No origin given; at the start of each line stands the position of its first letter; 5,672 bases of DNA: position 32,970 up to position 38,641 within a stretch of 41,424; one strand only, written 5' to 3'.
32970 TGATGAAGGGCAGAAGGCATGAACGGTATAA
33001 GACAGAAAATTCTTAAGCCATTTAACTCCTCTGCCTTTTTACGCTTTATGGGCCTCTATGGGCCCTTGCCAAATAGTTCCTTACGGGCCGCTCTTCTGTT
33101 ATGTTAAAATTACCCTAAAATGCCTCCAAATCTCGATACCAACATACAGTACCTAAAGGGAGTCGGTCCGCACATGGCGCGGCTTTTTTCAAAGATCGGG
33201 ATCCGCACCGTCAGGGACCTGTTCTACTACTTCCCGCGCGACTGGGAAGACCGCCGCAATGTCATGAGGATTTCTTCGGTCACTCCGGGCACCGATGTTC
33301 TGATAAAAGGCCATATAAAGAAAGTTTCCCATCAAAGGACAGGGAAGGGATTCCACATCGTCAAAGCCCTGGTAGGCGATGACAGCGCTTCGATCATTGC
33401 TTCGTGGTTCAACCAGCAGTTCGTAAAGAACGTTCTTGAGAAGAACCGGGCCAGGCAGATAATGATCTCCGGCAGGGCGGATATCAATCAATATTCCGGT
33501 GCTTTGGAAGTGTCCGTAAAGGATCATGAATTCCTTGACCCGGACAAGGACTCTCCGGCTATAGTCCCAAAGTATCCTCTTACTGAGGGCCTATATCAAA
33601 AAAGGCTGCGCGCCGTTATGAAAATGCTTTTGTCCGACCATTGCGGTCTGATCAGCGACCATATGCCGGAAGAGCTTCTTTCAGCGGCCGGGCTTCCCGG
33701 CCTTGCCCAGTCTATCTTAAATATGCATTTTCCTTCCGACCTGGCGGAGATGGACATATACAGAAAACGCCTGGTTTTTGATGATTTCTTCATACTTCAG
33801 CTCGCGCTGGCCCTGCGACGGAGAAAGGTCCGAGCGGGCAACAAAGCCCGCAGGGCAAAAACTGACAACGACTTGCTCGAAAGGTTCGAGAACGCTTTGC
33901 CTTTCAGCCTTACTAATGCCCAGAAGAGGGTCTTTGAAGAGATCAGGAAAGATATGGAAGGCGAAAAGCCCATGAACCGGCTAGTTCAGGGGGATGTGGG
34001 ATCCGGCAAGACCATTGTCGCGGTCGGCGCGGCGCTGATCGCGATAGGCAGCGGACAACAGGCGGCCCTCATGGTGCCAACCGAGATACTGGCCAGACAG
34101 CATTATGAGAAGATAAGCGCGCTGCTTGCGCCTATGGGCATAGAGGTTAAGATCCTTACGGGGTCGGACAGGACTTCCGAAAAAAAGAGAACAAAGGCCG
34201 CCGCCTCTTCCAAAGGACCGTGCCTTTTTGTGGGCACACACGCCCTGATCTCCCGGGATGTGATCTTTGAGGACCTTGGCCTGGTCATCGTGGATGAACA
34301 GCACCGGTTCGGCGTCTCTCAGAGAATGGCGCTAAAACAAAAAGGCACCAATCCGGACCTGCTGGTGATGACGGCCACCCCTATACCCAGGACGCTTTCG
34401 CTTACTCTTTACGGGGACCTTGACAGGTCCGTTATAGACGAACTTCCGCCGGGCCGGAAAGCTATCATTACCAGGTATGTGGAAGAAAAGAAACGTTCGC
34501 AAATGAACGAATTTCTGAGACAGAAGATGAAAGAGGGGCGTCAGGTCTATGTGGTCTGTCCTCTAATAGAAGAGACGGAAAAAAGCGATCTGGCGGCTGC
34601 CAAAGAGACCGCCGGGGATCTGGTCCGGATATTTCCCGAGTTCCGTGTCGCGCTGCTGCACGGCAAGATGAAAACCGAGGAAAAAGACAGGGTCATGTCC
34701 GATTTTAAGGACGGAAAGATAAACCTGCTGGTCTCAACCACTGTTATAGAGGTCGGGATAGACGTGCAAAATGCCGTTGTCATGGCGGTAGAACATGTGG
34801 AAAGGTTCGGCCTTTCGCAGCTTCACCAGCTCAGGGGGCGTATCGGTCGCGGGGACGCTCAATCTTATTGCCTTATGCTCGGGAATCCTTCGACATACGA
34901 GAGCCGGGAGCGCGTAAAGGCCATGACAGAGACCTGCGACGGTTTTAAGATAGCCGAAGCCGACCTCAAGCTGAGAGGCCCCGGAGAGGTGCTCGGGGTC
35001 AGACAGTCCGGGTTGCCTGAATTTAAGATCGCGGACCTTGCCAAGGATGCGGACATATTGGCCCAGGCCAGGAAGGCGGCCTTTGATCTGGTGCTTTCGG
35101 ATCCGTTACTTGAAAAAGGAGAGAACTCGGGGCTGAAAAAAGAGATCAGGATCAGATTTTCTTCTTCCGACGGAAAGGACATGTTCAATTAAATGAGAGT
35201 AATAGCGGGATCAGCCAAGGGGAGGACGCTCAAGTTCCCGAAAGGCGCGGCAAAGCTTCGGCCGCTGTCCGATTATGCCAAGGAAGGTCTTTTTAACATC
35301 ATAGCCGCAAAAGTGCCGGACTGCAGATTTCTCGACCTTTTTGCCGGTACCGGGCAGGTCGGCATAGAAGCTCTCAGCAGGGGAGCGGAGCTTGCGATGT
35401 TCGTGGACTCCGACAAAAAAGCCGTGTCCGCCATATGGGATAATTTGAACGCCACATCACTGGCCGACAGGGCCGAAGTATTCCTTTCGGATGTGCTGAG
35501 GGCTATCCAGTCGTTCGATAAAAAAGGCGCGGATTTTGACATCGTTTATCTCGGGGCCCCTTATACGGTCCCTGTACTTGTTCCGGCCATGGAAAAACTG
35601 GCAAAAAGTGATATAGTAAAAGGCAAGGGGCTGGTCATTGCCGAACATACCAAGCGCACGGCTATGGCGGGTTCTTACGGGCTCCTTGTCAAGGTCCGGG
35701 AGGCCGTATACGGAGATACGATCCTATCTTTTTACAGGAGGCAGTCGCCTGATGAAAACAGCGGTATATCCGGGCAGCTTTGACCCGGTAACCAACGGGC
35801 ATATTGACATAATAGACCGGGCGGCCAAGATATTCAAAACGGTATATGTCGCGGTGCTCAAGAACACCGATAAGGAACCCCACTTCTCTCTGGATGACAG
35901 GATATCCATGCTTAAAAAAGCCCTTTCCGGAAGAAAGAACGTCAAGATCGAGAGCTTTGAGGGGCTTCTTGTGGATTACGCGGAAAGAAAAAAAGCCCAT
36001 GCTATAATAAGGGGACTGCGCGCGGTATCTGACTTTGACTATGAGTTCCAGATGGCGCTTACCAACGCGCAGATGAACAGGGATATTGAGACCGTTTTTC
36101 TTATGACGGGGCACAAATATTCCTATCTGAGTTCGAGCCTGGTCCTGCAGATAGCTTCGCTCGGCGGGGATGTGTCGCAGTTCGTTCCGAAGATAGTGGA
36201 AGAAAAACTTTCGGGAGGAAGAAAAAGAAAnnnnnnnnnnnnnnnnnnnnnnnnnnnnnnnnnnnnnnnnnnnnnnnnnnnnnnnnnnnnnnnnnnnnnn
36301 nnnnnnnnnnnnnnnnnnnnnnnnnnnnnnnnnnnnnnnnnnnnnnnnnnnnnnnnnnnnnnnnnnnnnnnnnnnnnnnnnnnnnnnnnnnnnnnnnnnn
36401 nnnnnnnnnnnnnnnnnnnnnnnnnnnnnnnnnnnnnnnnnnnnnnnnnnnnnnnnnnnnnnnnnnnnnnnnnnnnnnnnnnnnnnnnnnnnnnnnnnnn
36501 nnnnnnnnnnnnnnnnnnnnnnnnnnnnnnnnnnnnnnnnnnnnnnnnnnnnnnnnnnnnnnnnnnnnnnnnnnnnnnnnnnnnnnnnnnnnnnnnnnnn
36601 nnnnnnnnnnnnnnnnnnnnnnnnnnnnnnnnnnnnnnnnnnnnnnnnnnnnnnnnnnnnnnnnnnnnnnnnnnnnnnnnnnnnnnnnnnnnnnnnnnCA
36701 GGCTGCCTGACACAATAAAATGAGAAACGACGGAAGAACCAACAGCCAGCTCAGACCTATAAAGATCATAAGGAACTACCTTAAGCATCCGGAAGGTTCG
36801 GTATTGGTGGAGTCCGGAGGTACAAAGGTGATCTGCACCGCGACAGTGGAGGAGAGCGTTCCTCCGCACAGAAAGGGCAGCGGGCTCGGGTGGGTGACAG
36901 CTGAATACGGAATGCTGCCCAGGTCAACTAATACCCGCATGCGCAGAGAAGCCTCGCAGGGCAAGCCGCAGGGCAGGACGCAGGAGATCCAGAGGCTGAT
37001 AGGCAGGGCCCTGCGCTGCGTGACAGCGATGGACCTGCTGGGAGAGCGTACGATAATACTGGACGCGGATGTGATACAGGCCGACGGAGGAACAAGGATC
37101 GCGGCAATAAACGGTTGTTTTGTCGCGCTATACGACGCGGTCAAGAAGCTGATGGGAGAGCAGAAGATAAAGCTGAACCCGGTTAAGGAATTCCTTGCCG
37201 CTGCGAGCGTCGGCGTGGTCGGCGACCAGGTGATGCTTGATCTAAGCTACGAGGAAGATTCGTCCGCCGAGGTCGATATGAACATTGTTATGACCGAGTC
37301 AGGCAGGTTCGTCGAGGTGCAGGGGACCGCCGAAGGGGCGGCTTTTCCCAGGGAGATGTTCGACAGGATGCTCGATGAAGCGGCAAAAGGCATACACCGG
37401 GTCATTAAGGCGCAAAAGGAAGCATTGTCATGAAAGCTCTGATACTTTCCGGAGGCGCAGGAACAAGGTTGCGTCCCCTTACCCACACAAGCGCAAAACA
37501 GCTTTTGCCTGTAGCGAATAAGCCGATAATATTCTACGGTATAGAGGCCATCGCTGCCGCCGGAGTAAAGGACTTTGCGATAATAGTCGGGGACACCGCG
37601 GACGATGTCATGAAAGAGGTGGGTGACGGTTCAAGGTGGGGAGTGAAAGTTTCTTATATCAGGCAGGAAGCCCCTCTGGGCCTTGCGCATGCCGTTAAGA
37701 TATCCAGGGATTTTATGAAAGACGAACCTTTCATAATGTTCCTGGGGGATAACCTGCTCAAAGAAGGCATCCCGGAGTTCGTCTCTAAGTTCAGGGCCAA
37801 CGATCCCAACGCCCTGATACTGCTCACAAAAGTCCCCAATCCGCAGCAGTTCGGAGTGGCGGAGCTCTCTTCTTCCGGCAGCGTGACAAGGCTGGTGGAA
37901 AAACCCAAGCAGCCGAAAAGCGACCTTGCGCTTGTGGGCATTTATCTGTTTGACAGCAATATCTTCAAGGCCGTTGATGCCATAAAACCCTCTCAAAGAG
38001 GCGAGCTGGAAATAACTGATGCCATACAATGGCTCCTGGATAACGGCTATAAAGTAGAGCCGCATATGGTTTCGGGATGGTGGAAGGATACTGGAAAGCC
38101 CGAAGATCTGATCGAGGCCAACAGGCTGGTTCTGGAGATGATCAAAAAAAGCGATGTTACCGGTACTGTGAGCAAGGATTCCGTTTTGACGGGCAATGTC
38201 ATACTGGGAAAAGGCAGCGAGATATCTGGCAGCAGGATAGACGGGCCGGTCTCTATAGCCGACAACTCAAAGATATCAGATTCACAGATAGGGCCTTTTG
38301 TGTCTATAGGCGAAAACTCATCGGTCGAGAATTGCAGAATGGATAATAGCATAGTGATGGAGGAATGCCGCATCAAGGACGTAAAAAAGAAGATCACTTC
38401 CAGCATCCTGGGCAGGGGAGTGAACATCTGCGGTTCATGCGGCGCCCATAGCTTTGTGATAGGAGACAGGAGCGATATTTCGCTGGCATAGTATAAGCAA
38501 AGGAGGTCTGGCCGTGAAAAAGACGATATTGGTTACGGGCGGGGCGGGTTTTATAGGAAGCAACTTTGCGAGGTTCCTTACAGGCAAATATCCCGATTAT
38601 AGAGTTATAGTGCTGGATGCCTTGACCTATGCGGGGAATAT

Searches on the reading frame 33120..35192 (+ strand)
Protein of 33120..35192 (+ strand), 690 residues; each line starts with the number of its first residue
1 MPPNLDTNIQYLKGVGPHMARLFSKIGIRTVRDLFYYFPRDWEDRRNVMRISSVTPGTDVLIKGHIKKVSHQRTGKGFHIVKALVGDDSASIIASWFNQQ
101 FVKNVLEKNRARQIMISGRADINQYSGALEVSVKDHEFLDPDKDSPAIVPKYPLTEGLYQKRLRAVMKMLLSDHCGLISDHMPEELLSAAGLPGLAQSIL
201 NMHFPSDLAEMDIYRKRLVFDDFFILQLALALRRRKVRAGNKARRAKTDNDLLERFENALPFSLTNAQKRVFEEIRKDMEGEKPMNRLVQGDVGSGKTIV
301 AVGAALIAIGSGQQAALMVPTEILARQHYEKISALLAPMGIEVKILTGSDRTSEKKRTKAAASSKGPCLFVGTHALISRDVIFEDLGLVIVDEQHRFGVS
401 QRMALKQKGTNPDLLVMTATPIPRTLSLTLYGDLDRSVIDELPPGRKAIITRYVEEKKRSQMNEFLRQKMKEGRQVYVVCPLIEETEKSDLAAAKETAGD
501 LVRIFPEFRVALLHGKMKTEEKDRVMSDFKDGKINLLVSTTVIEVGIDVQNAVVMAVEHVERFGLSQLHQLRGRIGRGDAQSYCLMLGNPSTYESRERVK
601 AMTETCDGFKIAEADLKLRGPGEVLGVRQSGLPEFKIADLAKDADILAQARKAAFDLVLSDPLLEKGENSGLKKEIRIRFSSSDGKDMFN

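Call 85: search_protein_families(library=pfam, proteins=[window:33120-35192:+], max_evalue=0.00001)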
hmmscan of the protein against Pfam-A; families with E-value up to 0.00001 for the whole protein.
window:33120-35192:+ (690 aa): 5 families
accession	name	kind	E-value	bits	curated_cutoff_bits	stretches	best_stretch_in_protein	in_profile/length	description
PF17191.10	RecG_wedge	-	3.9e-38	131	23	1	8-169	1-157/162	RecG wedge domain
PF00270.35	DEAD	-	3.3e-23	82.7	26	1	265-425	1-163/167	DEAD/DEAH box helicase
PF00271.37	Helicase_C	-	6.6e-21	75.1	23.5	1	460-577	4-108/110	Helicase conserved C-terminal domain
PF19833.4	RecG_dom3_C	-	5e-18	65.4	26.8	1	605-677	1-74/87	ATP-dependent DNA helicase RecG, domain 3, C-terminal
PF04851.21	ResIII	-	5.3e-12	46.4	22.5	1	263-421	3-162/164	Type III restriction enzyme, res subunit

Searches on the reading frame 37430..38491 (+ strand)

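Call 85: search_protein_families(library=pfam, proteins=[window:37430-38491:+], max_evalue=0.00001)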
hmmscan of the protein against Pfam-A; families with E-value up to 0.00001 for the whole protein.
window:37430-38491:+ (353 aa): 3 families
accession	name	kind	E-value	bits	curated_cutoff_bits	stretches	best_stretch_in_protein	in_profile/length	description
PF00483.29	NTP_transferase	-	4.3e-60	203.8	21.2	1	2-235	1-243/245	Nucleotidyl transferase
PF25084.1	LbH_EIF2B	-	2.7e-07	31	54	0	246-300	34-88/105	EIF2B subunit epsilon LbH domain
PF12804.13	NTP_transf_3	-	6.1e-06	27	27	1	3-78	1-66/160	MobA-like NTP transferase domain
